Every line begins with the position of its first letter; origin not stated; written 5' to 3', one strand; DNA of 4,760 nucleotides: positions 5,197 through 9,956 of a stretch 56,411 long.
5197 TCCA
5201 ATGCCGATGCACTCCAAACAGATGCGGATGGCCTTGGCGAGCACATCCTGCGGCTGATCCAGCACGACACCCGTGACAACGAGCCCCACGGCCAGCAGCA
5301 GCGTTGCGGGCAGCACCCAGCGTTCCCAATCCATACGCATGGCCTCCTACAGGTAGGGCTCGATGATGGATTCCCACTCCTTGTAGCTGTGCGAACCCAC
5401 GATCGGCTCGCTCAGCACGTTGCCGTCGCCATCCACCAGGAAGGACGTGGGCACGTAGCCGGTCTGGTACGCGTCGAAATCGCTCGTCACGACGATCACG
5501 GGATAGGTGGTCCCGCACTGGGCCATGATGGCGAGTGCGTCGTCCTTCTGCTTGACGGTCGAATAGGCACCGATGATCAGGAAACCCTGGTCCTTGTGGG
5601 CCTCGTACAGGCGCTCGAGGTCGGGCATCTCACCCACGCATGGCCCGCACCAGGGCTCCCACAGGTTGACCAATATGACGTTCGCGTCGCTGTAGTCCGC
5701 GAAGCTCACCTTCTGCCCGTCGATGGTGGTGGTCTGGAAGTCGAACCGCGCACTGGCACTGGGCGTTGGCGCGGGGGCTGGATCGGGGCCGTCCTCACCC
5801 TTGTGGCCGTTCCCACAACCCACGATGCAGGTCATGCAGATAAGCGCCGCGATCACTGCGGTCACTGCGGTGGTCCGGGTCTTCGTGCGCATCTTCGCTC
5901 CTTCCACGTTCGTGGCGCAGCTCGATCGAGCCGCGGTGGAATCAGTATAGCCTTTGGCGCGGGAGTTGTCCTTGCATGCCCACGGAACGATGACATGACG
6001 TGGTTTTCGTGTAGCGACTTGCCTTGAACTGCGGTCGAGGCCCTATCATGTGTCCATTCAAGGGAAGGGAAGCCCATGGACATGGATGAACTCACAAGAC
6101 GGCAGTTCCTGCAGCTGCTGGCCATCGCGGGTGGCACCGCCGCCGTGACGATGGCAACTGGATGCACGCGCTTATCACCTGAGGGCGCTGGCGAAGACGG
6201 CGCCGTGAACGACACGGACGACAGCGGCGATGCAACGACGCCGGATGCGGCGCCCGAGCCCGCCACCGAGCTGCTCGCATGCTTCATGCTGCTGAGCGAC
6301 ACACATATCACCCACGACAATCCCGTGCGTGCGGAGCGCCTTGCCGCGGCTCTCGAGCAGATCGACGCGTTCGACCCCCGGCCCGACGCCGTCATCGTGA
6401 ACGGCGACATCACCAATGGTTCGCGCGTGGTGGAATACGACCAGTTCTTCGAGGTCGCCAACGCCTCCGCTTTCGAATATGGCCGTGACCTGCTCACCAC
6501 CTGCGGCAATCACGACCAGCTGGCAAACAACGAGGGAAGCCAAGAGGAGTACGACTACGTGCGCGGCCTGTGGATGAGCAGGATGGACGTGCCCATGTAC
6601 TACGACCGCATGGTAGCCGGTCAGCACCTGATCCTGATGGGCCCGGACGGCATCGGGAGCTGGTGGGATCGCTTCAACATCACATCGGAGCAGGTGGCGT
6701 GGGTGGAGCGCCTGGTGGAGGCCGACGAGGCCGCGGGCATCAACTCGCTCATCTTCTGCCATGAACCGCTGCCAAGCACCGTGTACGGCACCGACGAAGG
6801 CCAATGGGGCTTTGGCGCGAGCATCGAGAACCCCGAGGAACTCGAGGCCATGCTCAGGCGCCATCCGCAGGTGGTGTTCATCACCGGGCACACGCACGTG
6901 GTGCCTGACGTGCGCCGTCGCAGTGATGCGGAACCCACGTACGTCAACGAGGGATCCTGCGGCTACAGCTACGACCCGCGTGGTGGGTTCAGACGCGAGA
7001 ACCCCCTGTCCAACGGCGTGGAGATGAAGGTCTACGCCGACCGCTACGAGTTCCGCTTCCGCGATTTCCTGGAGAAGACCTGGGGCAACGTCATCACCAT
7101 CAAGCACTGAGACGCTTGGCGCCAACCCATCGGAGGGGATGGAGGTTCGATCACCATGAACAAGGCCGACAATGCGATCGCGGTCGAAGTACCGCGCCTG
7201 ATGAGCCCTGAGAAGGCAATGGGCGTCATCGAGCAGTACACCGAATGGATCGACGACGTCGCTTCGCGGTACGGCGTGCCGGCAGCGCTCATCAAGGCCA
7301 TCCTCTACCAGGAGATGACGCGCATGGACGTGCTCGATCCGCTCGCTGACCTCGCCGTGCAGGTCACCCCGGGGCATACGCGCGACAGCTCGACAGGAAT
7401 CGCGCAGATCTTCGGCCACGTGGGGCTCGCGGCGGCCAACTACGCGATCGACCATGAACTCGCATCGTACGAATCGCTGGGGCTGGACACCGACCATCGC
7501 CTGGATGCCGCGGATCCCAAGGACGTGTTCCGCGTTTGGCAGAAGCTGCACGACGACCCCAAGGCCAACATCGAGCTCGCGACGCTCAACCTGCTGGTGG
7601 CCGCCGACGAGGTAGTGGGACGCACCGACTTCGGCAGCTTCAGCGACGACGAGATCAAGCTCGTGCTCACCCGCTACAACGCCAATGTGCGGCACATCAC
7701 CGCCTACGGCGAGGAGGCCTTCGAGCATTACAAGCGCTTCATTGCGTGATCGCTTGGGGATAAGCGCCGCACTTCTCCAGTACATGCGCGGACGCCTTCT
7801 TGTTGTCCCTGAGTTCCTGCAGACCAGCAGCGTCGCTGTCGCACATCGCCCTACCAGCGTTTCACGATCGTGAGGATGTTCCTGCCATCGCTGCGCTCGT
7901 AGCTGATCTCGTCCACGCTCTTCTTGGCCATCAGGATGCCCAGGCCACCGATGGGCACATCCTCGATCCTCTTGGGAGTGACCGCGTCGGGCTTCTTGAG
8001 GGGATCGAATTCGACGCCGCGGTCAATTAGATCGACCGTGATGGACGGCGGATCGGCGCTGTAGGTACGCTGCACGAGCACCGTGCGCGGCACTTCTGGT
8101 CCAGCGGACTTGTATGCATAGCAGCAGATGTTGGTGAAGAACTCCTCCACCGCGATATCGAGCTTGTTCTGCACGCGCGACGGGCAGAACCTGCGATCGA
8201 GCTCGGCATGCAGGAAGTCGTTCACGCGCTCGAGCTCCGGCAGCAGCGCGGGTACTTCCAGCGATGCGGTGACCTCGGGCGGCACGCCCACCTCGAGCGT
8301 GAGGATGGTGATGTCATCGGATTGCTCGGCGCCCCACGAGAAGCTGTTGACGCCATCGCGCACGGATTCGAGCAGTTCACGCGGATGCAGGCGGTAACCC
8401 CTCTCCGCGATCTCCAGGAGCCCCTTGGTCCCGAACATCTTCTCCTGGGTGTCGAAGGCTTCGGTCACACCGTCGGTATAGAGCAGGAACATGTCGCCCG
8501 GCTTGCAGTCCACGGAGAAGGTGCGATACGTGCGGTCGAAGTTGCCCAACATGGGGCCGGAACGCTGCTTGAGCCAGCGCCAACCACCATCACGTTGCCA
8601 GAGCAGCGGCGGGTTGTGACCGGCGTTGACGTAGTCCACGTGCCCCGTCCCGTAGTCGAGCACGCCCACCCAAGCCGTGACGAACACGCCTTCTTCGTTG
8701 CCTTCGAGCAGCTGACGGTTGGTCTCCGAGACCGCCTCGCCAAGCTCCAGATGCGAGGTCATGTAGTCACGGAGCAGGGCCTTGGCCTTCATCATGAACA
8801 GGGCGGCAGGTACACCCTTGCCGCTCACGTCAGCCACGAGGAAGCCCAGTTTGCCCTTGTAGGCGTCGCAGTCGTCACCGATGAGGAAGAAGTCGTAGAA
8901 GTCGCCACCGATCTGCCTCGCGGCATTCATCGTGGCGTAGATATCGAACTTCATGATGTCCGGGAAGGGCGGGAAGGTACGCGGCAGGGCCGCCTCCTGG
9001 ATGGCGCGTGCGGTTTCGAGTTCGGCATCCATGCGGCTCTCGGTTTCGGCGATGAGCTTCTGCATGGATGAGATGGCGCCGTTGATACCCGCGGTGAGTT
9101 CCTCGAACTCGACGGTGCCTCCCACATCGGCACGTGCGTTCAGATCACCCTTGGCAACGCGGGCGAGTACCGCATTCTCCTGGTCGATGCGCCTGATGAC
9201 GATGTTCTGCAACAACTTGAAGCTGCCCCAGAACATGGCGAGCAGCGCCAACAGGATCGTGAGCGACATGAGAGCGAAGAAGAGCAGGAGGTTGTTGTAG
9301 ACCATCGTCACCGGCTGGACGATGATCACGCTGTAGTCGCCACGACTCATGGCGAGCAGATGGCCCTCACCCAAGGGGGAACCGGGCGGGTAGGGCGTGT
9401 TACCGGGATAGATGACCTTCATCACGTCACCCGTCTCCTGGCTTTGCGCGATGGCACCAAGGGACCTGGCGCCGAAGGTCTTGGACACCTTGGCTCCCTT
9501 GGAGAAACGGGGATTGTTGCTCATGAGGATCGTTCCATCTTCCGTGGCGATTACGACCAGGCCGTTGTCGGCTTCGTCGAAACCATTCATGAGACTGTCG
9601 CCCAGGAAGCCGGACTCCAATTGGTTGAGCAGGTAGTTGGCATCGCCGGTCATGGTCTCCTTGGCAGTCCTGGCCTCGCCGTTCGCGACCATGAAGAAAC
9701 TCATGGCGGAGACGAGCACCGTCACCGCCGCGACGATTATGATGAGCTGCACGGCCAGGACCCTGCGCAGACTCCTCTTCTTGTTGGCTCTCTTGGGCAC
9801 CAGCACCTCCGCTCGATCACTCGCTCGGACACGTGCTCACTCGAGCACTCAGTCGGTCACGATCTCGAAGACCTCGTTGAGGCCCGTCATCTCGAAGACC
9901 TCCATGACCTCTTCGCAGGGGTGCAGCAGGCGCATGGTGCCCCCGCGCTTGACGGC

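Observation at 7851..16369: Candidate closed-loop peptide signalling circuit: GG-peptide exporter, ECF sigma and partner-switching sensor in one locus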

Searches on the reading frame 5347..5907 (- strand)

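Call 79: search_protein_families(library=pfam, proteins=[window:5347-5907:-], max_evalue=0.001)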
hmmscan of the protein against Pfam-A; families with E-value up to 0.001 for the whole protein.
window:5347-5907:- (186 aa): 4 families
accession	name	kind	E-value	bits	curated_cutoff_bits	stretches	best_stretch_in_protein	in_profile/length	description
PF00578.27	AhpC-TSA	-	4.5e-13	49.7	26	1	56-164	7-121/124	AhpC/TSA family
PF08534.16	Redoxin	-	8.2e-12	45.6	26.6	1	56-165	8-129/148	Redoxin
PF00255.25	GSHPx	-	1.6e-05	24.9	27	1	55-113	2-58/108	Glutathione peroxidase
PF13905.12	Thioredoxin_8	-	0.00046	20.9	27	0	76-164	2-94/94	Thioredoxin-like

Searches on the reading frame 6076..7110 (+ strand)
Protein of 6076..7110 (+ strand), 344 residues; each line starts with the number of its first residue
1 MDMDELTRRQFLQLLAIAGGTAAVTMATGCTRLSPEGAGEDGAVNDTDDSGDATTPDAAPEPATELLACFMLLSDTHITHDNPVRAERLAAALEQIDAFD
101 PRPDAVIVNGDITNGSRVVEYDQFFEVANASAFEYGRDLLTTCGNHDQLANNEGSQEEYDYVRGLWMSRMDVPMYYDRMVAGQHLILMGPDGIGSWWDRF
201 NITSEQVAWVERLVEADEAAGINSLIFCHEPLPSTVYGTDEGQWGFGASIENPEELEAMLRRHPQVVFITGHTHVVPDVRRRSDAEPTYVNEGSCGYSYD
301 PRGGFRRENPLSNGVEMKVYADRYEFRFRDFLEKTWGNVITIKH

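Call 79: search_protein_families(library=pfam, proteins=[window:6076-7110:+], max_evalue=0.001)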
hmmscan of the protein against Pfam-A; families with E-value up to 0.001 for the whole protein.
window:6076-7110:+ (344 aa): 2 families
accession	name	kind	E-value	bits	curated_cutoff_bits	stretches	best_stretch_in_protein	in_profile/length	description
PF00149.33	Metallophos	-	1.3e-11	45.7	21.5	1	70-275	3-190/191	Calcineurin-like phosphoesterase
PF12850.12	Metallophos_2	-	2.7e-08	34.4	27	1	71-298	4-138/154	Calcineurin-like phosphoesterase superfamily domain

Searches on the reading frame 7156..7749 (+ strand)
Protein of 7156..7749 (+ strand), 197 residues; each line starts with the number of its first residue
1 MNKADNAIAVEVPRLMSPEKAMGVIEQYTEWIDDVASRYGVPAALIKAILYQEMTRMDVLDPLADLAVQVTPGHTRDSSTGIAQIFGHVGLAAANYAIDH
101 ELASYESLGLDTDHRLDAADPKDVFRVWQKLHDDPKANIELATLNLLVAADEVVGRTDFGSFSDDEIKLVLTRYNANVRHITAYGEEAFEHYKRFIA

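Call 3: search_protein_families(library=pfam, proteins=[window:7156-7749:+], max_evalue=0.01)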
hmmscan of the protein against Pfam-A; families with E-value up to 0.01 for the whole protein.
window:7156-7749:+ (197 aa): 2 families
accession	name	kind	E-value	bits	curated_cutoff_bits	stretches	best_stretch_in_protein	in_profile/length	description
PF13406.11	SLT_2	-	0.0053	16.4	24.3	1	20-69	65-120/292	Transglycosylase SLT domain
PF19489.4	SLT_4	-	0.0083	16.2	27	0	27-86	33-92/184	Transglycosylase SLT domain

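Call 4: search_protein_families(library=ncbifam, proteins=[window:7156-7749:+], max_evalue=0.01)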
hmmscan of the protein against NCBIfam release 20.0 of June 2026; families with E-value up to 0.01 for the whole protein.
window:7156-7749:+ (197 aa): 0 families

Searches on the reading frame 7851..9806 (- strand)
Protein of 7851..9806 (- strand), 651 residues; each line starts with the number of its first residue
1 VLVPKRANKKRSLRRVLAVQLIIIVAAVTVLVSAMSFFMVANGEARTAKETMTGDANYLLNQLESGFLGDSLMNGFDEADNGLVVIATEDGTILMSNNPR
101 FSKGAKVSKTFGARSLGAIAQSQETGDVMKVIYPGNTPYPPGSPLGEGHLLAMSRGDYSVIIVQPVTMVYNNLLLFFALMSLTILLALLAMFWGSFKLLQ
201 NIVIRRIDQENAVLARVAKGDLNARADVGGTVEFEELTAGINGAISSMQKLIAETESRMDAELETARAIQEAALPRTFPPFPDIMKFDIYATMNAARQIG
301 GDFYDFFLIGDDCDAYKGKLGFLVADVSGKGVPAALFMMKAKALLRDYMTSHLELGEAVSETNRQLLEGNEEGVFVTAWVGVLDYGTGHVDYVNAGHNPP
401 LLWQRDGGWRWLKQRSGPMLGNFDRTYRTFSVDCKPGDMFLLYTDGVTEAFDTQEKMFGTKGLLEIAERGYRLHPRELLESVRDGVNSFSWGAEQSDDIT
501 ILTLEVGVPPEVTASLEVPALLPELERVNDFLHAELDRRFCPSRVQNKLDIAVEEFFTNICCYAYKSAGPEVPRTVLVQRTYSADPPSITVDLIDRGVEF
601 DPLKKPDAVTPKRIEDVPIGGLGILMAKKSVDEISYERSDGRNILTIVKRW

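Call 3: search_protein_families(library=pfam, proteins=[window:7851-9806:-], max_evalue=0.01)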
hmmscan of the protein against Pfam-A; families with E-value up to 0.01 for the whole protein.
window:7851-9806:- (651 aa): 3 families
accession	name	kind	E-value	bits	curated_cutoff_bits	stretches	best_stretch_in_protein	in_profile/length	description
PF07228.17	SpoIIE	-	2.5e-50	171.6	25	1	318-506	3-191/192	Stage II sporulation protein E (SpoIIE)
PF13581.12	HATPase_c_2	-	5.7e-19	68.8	27.4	1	519-649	2-127/127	Histidine kinase-like ATPase domain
PF00672.30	HAMP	-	0.00031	21.4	25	1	203-246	6-49/53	HAMP domain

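Call 4: search_protein_families(library=ncbifam, proteins=[window:7851-9806:-], max_evalue=0.01)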
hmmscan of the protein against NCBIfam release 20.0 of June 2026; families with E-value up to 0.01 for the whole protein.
window:7851-9806:- (651 aa): 6 families
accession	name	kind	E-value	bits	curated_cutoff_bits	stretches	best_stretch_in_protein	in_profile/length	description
NF038263.1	prot_phos_SiaA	equivalog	1.2e-07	30.7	700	1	246-505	398-656/658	biofilm regulation protein phosphatase SiaA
NF045505.1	RR_RssB_Pseudo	equivalog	1.5e-07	30.8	700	1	261-451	154-342/394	two-component system response regulator RssB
NF003144.0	PRK04069.1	equivalog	1.1e-05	24.9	145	1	549-645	43-138/161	anti-sigma B factor RsbW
TIGR02956.1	TMAO_torS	equivalog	2.1e-05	22.8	676.5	1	179-265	333-420/967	TMAO reductase system sensor histidine kinase/response regulator TorS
TIGR02865.1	spore_II_E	equivalog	9e-05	20.7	490.8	1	314-502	575-759/764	stage II sporulation protein E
NF040691.1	MtrAB_MtrB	equivalog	0.00073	18.7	450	1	154-256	164-265/507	MtrAB system histidine kinase MtrB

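Call 7: find_related_loci(query=window:7851-9806:-, collection=genome_contigs, flank=10000)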
Query window:7851-9806:- (651 aa) in genome_contigs; peptide patterns used: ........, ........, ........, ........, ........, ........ (x = any residue, [..] = any of these).
101 stretches matched a pattern; 85 encode a relative of the query (tblastn E <= 1e-3); the best 80 are kept; 80 distinct loci.
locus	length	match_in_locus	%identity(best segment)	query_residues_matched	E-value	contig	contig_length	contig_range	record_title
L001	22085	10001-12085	53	49-651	0e+0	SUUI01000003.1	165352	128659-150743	MAG: Eggerthellaceae bacterium isolate SIG42 NODE_77_length_165352_cov_4.785025, whole genome shotgun sequence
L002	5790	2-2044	52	16-651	0e+0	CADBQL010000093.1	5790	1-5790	MAG: uncultured Coriobacteriaceae bacterium isolate RUG14206 genome assembly, contig: RUG14206_asm_93, whole genome shot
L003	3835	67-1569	64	146-651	0e+0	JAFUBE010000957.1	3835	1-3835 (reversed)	MAG: Eggerthellaceae bacterium isolate RGIG4335 Roe_deer_Jejunum-1__c217871, whole genome shotgun sequence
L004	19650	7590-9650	53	13-651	0e+0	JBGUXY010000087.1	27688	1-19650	MAG: Eggerthellaceae bacterium isolate ruminal_MAG_490 ruminal_MAG_490_contig_0087, whole genome shotgun sequence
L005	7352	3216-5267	50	13-651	0e+0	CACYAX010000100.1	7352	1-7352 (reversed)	MAG: uncultured Coriobacteriaceae bacterium isolate RUG11770 genome assembly, contig: RUG11770_asm_100, whole genome sho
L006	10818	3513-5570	50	11-651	0e+0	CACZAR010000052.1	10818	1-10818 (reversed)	MAG: uncultured Coriobacteriaceae bacterium isolate RUG12446 genome assembly, contig: RUG12446_asm_52, whole genome shot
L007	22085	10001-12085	50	13-651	0e+0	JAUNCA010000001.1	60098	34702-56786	MAG: Coriobacteriia bacterium isolate S20M_St_21 NODE_18_length_60098_cov_10.021218, whole genome shotgun sequence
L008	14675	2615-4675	49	11-651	0e+0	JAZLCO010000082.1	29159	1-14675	MAG: Eggerthellaceae bacterium isolate T1900045049_TC20190042.MAGScoT_cleanbin_000004 SGB_4515_k141_322708, whole genome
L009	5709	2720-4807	47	13-651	0e+0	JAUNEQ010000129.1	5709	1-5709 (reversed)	MAG: Coriobacteriia bacterium isolate S24M_St_71 NODE_5089_length_5709_cov_14.863990, whole genome shotgun sequence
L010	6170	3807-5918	49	13-651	0e+0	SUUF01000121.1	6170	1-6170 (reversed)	MAG: Coriobacteriaceae bacterium isolate SIG39 NODE_30941_length_6170_cov_14.862137, whole genome shotgun sequence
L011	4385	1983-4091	47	5-651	0e+0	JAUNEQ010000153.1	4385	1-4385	MAG: Coriobacteriia bacterium isolate S24M_St_71 NODE_7886_length_4385_cov_16.302309, whole genome shotgun sequence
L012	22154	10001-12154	46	12-651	0e+0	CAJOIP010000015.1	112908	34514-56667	uncultured Eggerthellaceae bacterium isolate Red_deer_4_mag_31 genome assembly, contig: scaffold_1289, whole genome shot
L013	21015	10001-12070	46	13-651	0e+0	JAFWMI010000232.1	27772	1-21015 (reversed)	MAG: Atopobiaceae bacterium isolate RGIG5870 Sheep_Jejunum-2__c272981, whole genome shotgun sequence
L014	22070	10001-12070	46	12-651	0e+0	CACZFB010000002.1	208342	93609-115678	MAG: uncultured Coriobacteriaceae bacterium isolate RUG12554 genome assembly, contig: RUG12554_asm_2, whole genome shotg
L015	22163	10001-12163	46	12-651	0e+0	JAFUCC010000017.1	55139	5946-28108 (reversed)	MAG: Eggerthellaceae bacterium isolate RGIG4359 Roe_deer_Jejunum-2__c529, whole genome shotgun sequence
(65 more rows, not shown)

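Call 74: search_solved_structures(query=window:7851-9806:-, max_evalue=0.00001, show_alignments=2)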
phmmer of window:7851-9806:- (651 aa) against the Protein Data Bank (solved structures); distinct sequences matched with E-value up to 0.00001: 2.
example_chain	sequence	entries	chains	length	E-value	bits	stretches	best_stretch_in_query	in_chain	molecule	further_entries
3ke6_A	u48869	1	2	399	2.5e-12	49.3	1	290-450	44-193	Protein Rv1364c/MT1410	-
3es2_A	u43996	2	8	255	8.1e-06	27.7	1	295-451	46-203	Probable two-component response regulator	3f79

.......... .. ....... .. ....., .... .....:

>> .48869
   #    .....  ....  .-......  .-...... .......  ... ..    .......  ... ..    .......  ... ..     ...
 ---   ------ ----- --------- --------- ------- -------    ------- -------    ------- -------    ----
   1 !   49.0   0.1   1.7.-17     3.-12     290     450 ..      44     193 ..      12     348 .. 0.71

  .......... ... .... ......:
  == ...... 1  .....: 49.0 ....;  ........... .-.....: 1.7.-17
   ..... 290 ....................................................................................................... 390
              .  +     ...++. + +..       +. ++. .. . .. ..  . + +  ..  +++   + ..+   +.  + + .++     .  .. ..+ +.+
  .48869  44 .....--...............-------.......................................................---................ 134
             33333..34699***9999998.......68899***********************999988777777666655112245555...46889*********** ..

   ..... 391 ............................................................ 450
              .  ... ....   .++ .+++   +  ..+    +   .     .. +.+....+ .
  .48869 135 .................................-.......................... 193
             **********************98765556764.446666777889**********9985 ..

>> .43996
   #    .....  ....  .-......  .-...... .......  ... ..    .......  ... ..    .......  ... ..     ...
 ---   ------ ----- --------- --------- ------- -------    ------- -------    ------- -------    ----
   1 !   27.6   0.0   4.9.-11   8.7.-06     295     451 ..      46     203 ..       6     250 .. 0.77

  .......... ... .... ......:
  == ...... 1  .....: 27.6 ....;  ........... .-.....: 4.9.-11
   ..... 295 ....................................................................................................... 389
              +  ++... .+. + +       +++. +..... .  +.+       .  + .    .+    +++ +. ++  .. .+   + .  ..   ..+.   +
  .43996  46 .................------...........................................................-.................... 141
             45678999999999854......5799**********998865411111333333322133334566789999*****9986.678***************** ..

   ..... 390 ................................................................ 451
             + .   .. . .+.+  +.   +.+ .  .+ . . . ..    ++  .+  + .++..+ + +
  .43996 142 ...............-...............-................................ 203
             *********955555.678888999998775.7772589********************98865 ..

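Call 86: predict_structure(alignment_id=A5)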
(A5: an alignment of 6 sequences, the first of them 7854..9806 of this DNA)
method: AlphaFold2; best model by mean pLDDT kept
length: 651 residues; sequences in the alignment: 6
mean_pLDDT: 63.3   pTM: 0.35
mean pLDDT of the five models: 63.3, 61.6, 61.5, 59.4, 57.3
residues with pLDDT >= 90: 49; 70-90: 188; 50-70: 243; < 50: 171
segments of 3 or more residues with pLDDT < 50: 1-14, 134-145, 199-201, 203-220, 231-233, 255-316, 329-335, 370-373, 414-416, 446-463, 489-500, 607-611
pLDDT, mean of each block of 10 residues (from residue 1): 34 53 69 68 75 85 75 68 82 83 81 80 82 48 57 88 74 60 62 53 48 45 52 53 58 47 40 33 30 31 45 50 57 49 55 71 62 57 67 64 61 54 66 67 48 39 52 56 54 42 54 88 92 78 81 88 82 90 81 90 59 52 66 89 91 76
secondary structure, 60 per line:
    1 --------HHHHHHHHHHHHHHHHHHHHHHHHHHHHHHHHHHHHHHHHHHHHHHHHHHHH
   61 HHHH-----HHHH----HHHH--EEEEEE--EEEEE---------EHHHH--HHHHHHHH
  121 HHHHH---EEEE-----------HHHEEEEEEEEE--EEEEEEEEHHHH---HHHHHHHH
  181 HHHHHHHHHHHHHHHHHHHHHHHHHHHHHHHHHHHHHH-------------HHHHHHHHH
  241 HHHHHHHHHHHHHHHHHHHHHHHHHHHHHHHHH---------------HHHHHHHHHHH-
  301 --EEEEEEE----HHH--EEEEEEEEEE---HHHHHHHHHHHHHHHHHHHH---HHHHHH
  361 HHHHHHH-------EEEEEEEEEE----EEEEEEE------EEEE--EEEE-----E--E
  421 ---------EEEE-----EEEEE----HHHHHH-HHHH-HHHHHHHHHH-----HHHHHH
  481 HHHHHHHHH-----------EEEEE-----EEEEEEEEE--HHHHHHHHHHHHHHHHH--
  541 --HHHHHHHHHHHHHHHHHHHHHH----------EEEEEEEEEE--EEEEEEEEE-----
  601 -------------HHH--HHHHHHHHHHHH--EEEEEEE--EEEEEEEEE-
elements in order (helices of 4 or more, strands of 3 or more residues): H9-64 H70-73 H78-81 E84-89 E92-96 H107-110 H113-125 E129-132 E147-155 E158-165 H166-169 H173-218 H232-273 H289-299 E303-309 E319-328 H332-351 H355-367 E375-384 E389-395 E402-405 E408-411 E430-433 E439-443 H448-453 H455-458 H460-469 H475-489 E501-505 E511-519 H522-538 H543-564 E575-584 E587-595 H619-630 E633-639 E642-650

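Call 89: fold_search(model_id=the predicted structure, library=pdb)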
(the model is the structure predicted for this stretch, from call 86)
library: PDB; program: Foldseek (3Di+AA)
matches with E <= 10: 443; with E <= 0.001: 70
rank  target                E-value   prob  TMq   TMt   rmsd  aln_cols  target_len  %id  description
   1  3ke6_B                1.3e-15  1.00  0.26  0.44   9.9       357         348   22  The crystal structure of the RsbU and RsbW domains of Rv1364c from Mycobacterium tuberculosis (released 2010-11-10)
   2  3ke6_A                6.5e-15  1.00  0.26  0.42   9.4       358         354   22  The crystal structure of the RsbU and RsbW domains of Rv1364c from Mycobacterium tuberculosis (released 2010-11-10)
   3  3f7a_A                4.0e-09  1.00  0.24  0.40  15.8       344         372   20  Structure of Orthorhombic crystal form of Pseudomonas aeruginosa RssB (released 2009-11-24)
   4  9a5d_A                8.7e-09  1.00  0.26  0.27  54.0       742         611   12  Integrative model of WALK-YYCH by crosslinking MS and deep learning (released 2024-09-18)
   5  3f79_B                9.2e-09  1.00  0.24  0.61   6.4       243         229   24  Structure of pseudo-centered cell crystal form of the C-terminal phosphatase domain of P. aeruginosa RssB (released 2009-11-24)
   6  3f79_F                2.6e-08  1.00  0.24  0.58   7.7       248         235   20  Structure of pseudo-centered cell crystal form of the C-terminal phosphatase domain of P. aeruginosa RssB (released 2009-11-24)
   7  3eq2_A                4.9e-08  1.00  0.24  0.40  11.2       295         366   20  Structure of Hexagonal Crystal form of Pseudomonas aeruginosa RssB (released 2009-10-20)
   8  3f7a_B                4.9e-08  1.00  0.24  0.39  16.3       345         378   20  Structure of Orthorhombic crystal form of Pseudomonas aeruginosa RssB (released 2009-11-24)
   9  3f79_D                9.6e-08  1.00  0.23  0.58   5.1       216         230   22  Structure of pseudo-centered cell crystal form of the C-terminal phosphatase domain of P. aeruginosa RssB (released 2009-11-24)
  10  3f79_C                3.7e-07  1.00  0.22  0.54   8.2       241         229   22  Structure of pseudo-centered cell crystal form of the C-terminal phosphatase domain of P. aeruginosa RssB (released 2009-11-24)
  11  3es2_A                5.6e-07  1.00  0.23  0.58   7.1       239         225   20  Structure of the C-terminal phosphatase domain of P. aeruginonsa RssB (released 2009-10-20)
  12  3eq2_B                1.4e-06  1.00  0.24  0.39  11.8       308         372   20  Structure of Hexagonal Crystal form of Pseudomonas aeruginosa RssB (released 2009-10-20)
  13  3f79_E                1.5e-06  1.00  0.23  0.56   5.3       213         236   25  Structure of pseudo-centered cell crystal form of the C-terminal phosphatase domain of P. aeruginosa RssB (released 2009-11-24)
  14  3pu9_A                1.6e-06  1.00  0.24  0.59   4.4       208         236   18  Crystal structure of serine/threonine phosphatase Sphaerobacter thermophilus DSM 20745 (released 2010-12-22)
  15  1til_E                1.7e-06  1.00  0.18  0.73   4.8       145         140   15  Crystal Structures of the ADP and ATP bound forms of the Bacillus Anti-sigma factor SpoIIAB in complex with the Anti-a (released 2004-06-15)
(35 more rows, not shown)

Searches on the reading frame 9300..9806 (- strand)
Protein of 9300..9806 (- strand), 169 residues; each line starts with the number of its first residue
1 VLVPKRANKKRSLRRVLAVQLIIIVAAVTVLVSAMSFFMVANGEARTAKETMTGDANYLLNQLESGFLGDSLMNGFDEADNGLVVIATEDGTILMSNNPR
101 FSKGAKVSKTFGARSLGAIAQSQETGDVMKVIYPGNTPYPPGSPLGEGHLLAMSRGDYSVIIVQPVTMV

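Call 75: search_protein_families(library=pfam, proteins=[window:9300-9806:-], max_evalue=10)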
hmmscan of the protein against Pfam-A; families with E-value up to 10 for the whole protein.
window:9300-9806:- (169 aa): 1 family
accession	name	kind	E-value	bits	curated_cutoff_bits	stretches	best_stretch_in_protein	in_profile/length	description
PF13572.11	DUF4134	-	0.027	15.2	26.5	1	18-52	38-73/93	Domain of unknown function (DUF4134)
